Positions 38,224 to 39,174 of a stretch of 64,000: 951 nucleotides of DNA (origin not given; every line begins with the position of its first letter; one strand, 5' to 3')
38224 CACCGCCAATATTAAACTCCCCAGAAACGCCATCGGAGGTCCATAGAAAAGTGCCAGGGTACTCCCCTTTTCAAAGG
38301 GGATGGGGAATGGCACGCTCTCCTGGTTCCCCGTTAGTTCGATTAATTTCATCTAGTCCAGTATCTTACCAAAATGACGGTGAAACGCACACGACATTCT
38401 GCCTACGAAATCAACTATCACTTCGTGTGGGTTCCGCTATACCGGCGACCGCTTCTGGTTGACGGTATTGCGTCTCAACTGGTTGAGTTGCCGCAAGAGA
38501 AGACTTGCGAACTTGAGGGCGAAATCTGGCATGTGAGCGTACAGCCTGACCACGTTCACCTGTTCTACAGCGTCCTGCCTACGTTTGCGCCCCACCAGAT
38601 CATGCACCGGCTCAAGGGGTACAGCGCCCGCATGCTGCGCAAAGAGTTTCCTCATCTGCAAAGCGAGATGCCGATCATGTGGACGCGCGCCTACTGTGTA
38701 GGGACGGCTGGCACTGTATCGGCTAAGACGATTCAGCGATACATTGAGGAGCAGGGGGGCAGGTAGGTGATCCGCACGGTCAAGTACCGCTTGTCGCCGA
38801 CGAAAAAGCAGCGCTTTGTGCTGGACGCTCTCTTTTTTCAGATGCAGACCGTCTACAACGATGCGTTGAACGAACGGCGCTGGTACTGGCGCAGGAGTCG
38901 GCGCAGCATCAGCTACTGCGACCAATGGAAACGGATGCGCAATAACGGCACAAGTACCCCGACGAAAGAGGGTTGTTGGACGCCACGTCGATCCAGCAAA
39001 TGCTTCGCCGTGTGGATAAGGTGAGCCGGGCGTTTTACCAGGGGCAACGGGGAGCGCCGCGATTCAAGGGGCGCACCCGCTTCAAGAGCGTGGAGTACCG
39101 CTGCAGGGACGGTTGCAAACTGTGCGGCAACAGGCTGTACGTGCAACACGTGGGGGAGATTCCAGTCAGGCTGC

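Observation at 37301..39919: A 2.6-kb unit carrying RelE/Phd, an IS21 stub and IS605 tnpA-tnpB is bounded on both sides by the same hairpin and occurs twice with identical ends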

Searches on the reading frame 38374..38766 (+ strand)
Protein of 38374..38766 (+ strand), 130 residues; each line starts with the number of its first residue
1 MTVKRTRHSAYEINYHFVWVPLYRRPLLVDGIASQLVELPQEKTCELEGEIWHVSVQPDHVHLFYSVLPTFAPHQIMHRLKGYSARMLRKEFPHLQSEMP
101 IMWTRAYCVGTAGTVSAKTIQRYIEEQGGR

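Call 10: search_protein_families(library=pfam, proteins=[window:38374-38766:+], max_evalue=0.01)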
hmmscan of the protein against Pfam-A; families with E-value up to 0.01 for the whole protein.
window:38374-38766:+ (130 aa): 1 family
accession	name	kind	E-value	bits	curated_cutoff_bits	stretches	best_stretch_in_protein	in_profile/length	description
PF01797.21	Y1_Tnp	-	2.4e-34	118.5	23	1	10-127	2-121/121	Transposase IS200 like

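Call 12: find_encoding_contigs(protein=window:38374-38766:+, flank=10000, max_places=10)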
Protein window:38374-38766:+ (130 aa): no gene with exactly this product is on record in the collection.

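Call 58: list_cluster_members(proteins=[window:38374-38766:+, P0001, window:38767-39024:+, window:37612-37842:-, window:37347-37550:+, window:37356-37550:+, window:54679-54972:+, window:54863-55150:+, window:53856-54146:-, window:39992-40384:+])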
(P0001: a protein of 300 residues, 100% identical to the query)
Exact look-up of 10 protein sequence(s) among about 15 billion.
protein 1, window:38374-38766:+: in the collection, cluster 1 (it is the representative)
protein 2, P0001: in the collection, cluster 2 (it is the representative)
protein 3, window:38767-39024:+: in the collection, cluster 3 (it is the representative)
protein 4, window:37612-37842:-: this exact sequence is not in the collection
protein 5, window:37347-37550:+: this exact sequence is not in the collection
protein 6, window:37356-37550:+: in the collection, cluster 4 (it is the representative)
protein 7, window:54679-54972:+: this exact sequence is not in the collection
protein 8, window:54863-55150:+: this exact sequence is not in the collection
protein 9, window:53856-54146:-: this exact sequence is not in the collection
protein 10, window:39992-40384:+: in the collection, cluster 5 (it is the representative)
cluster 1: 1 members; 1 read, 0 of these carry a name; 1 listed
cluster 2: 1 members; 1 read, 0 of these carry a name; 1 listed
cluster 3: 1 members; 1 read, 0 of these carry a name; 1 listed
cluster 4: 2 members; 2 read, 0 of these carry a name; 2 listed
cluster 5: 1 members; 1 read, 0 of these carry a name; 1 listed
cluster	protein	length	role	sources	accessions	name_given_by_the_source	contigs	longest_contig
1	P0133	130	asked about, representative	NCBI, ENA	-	-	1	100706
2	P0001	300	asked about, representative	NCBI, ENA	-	-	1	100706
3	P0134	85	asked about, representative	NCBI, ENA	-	-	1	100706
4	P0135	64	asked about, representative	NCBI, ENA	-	-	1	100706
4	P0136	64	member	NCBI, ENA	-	-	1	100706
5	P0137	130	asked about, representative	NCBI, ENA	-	-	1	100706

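Call 64: search_protein_families(library=ncbifam, proteins=[window:38374-38766:+], max_evalue=0.1)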
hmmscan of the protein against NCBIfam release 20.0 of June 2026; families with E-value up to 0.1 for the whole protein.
window:38374-38766:+ (130 aa): 2 families
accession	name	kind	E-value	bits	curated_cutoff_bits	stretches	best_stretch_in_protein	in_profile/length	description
NF033573.1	transpos_IS200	equivalog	4.9e-38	130.2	55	1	4-126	2-126/126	IS200/IS605 family transposase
NF047646.1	REP_Tyr_transpos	equivalog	0.0011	18.8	80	1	10-107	7-109/146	REP-associated tyrosine transposase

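Call 74: search_solved_structures(query=window:38374-38766:+, max_evalue=0.001, show_alignments=1)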
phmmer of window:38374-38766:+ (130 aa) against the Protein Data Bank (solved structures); distinct sequences matched with E-value up to 0.001: 8.
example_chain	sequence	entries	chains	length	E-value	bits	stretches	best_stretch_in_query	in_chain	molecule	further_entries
2f4f_A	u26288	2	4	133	1.9e-31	112.2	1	1-128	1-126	Transposase, putative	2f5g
2ec2_A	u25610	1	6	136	6.6e-31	110.4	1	2-128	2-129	136aa long hypothetical transposase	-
2a6m_A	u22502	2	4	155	7.9e-25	90.8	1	5-127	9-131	ISHp608 transposase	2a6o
2vhg_A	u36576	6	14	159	8.6e-25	90.7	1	5-127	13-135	TRANSPOSASE ORFA | Putative transposase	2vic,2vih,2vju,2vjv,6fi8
2fyx_A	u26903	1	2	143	1e-17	67.8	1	4-127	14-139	transposase, putative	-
2xm3_A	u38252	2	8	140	1.8e-17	67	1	3-128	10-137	TRANSPOSASE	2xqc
2xma_A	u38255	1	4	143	1.9e-17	66.9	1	3-128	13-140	TRANSPOSASE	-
2xo6_A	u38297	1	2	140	6.7e-17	65.1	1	3-127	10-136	TRANSPOSASE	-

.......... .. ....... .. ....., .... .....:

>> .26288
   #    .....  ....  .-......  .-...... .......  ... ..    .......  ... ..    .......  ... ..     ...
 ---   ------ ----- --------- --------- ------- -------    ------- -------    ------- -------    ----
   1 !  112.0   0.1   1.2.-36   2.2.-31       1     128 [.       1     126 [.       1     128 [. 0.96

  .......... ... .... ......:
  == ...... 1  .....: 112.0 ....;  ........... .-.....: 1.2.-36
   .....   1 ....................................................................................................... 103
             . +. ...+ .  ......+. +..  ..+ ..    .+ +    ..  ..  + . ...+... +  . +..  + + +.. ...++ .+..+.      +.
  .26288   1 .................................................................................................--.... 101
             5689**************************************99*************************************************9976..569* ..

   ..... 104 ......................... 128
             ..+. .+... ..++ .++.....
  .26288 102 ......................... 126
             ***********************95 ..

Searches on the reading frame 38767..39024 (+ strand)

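Call 10: search_protein_families(library=pfam, proteins=[window:38767-39024:+], max_evalue=0.01)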
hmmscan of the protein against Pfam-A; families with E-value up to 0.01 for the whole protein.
window:38767-39024:+ (85 aa): 1 family
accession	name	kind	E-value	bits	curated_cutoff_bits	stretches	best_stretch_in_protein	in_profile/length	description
PF12323.14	HTH_OrfB_IS605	-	1.7e-09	37.5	21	1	1-44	1-45/47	Helix-turn-helix domain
